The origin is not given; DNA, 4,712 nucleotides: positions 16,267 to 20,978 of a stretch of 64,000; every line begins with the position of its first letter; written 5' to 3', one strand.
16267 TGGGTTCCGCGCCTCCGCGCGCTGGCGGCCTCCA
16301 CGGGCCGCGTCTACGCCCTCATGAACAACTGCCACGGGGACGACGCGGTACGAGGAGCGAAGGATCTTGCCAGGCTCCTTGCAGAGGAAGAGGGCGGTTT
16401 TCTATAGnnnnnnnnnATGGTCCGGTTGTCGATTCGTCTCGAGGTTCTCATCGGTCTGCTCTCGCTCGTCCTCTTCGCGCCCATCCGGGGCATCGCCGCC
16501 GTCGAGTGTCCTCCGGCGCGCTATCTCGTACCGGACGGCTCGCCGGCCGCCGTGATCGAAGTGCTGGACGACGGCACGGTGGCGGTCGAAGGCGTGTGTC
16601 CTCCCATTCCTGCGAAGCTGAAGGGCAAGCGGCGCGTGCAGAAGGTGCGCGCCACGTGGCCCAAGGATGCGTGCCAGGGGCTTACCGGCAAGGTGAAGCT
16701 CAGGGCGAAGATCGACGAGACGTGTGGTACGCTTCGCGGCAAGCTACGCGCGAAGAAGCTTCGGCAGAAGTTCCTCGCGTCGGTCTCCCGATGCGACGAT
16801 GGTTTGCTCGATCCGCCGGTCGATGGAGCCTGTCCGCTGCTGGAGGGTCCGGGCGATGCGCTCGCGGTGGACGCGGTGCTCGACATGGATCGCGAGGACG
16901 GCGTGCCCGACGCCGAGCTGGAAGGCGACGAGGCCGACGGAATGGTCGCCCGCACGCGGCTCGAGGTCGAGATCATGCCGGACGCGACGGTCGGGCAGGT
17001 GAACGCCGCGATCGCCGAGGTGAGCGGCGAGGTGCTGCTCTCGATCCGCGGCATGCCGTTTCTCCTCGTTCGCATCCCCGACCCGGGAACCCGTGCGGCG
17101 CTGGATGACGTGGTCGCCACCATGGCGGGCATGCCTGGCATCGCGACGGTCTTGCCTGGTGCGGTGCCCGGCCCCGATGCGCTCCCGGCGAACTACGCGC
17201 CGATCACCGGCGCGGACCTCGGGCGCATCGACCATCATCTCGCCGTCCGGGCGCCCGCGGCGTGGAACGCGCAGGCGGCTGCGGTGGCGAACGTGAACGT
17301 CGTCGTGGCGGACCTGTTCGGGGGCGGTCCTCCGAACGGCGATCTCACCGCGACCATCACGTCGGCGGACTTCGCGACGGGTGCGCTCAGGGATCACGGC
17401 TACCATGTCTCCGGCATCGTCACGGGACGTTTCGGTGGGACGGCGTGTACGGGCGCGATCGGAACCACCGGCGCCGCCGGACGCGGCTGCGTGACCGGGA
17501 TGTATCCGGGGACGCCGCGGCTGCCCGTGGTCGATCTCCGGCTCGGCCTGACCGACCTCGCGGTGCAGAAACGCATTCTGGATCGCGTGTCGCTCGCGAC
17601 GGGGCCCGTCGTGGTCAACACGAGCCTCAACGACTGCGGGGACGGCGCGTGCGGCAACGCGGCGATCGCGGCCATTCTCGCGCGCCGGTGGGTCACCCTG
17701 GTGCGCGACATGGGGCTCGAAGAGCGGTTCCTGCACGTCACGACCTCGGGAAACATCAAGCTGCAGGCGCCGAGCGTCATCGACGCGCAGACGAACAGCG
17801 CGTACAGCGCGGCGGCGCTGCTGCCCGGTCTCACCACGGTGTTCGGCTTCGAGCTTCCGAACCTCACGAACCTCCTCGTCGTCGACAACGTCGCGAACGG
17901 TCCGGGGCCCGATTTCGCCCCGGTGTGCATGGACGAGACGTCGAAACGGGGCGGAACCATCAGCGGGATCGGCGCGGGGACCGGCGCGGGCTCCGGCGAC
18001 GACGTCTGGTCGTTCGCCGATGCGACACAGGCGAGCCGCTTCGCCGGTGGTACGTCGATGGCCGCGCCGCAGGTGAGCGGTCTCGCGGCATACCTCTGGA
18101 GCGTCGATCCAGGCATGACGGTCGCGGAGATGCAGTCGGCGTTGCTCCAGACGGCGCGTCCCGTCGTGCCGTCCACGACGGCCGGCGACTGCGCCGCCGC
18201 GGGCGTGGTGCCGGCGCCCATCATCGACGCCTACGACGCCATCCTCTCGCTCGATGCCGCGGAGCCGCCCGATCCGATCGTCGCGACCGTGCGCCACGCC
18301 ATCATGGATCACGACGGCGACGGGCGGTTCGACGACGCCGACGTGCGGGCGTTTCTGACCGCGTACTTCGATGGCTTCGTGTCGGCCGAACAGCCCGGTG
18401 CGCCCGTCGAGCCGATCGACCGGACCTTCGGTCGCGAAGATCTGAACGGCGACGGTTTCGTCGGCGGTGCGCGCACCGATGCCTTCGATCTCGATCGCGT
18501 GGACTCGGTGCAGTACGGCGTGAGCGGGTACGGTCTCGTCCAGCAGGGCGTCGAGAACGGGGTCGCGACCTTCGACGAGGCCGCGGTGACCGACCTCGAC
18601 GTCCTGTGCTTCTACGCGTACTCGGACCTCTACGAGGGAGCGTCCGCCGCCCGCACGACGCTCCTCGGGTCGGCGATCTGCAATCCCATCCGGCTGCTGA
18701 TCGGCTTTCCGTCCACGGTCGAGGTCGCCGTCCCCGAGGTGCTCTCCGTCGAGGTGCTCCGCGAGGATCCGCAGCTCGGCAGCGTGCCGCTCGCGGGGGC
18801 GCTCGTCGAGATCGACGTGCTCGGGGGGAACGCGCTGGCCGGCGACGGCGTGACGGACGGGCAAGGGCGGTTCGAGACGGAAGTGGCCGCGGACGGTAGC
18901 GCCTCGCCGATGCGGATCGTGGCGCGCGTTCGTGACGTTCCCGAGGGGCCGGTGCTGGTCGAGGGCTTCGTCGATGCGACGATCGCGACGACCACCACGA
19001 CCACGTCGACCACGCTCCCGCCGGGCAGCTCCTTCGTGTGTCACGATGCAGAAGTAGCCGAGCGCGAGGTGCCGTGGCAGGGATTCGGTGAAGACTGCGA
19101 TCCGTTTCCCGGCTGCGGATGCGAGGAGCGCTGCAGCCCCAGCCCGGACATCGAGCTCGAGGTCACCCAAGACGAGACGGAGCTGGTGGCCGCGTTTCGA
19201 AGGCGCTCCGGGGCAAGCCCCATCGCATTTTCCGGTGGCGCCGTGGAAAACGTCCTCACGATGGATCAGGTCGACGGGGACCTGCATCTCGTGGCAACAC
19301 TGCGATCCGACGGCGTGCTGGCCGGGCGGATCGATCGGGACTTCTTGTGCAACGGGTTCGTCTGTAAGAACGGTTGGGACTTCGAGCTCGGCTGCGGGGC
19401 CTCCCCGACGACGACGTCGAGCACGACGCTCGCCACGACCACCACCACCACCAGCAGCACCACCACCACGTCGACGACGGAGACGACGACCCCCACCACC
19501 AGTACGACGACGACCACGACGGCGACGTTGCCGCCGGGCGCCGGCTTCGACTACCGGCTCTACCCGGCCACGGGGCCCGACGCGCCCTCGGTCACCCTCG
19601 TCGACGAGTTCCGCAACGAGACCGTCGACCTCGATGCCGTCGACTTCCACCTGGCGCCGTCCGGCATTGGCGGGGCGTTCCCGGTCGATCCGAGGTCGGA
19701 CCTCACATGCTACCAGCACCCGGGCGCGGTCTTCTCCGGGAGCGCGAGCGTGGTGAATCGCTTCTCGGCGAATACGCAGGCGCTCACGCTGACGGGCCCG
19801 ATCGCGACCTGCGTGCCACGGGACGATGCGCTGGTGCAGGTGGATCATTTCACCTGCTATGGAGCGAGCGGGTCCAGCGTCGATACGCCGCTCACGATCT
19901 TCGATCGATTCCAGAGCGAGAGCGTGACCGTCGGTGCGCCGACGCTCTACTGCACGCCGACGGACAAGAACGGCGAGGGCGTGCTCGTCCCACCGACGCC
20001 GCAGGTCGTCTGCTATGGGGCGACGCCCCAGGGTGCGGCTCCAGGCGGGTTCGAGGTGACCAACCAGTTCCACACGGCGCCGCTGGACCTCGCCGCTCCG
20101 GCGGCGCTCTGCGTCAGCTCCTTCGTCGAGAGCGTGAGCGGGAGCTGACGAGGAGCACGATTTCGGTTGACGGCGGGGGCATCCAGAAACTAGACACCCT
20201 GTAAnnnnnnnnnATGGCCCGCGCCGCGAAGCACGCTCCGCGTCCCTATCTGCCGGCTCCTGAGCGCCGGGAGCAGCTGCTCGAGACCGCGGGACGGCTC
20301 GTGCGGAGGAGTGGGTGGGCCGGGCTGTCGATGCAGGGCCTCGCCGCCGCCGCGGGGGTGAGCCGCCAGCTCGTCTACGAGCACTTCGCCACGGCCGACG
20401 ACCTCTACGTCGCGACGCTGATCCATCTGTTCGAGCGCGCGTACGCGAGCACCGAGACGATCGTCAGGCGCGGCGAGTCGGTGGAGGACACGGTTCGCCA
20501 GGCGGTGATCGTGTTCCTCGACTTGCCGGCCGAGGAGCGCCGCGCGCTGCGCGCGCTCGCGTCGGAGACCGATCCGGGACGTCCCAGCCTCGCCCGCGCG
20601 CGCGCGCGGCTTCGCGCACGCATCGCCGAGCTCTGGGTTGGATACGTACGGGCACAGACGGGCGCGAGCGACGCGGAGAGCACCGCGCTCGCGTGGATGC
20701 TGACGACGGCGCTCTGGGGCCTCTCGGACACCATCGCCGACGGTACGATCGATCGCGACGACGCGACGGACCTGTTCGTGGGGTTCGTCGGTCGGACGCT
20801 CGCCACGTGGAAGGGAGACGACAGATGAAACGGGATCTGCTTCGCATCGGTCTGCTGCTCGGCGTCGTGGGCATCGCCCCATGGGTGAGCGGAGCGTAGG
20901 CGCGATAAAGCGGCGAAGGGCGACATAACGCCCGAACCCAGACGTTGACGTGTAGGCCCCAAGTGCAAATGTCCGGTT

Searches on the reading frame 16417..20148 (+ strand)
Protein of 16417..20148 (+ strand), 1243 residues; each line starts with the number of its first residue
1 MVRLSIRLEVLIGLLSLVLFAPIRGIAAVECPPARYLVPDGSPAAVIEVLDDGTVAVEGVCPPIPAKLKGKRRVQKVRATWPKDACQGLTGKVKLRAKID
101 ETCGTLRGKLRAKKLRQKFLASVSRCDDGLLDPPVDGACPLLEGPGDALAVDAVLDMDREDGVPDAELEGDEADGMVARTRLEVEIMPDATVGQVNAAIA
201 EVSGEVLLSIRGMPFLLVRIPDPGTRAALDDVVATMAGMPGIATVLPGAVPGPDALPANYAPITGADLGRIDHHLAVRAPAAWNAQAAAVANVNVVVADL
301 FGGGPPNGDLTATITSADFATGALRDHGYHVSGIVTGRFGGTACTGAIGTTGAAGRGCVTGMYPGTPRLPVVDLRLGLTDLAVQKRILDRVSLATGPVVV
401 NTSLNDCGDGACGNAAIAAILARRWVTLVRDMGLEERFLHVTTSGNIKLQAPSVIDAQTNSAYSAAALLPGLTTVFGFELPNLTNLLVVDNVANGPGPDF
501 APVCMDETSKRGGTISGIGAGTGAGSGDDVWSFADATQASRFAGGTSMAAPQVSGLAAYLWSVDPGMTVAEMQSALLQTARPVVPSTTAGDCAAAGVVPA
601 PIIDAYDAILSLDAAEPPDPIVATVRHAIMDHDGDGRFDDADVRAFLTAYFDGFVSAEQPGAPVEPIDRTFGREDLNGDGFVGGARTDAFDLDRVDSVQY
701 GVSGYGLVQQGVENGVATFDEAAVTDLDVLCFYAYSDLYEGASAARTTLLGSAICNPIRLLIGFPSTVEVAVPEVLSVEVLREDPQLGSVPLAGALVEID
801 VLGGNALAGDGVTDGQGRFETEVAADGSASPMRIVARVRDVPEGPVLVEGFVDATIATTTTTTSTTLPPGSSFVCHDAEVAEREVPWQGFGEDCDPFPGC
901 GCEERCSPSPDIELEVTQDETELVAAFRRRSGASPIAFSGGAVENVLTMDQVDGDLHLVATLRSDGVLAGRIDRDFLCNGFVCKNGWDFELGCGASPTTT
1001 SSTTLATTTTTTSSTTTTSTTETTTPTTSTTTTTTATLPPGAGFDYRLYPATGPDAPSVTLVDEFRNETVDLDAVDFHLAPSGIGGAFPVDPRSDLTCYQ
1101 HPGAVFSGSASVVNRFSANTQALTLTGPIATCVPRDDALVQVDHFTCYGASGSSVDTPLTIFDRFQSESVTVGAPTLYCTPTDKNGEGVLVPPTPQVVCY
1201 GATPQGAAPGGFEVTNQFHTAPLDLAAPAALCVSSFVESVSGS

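Call 11: search_protein_families(library=pfam, proteins=[window:16417-20148:+], max_evalue=0.01)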
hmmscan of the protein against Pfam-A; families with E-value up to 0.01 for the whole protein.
window:16417-20148:+ (1243 aa): 3 families
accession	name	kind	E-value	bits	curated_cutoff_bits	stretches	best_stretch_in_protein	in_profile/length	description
PF00082.27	Peptidase_S8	-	6.6e-14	52.3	21.8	1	325-581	54-274/288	Subtilase family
PF24247.1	DUF7450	-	2.4e-08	34.3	27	1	1141-1233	54-150/151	Repeat of unknown function (DUF7450)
PF13499.12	EF-hand_7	-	0.0064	17.3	30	0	629-682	10-57/67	EF-hand domain pair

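Call 49: find_encoding_contigs(protein=window:16417-20148:+, flank=1000, max_places=2)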
Protein window:16417-20148:+ (1243 aa): no gene with exactly this product is on record in the collection.

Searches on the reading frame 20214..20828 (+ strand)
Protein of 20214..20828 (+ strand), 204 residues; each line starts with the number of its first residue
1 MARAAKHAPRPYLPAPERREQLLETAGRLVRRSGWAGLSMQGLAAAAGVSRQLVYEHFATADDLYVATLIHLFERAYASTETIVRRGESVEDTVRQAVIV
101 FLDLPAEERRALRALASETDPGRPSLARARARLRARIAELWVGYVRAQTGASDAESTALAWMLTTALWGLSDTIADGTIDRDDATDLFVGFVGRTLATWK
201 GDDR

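Call 64: search_protein_families(library=pfam, proteins=[window:20214-20828:+], max_evalue=0.001)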
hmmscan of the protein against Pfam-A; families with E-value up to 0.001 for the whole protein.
window:20214-20828:+ (204 aa): 1 family
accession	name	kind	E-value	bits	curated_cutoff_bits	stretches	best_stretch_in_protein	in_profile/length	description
PF00440.29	TetR_N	-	1.1e-08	35.2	24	1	22-67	1-46/47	Bacterial regulatory proteins, tetR family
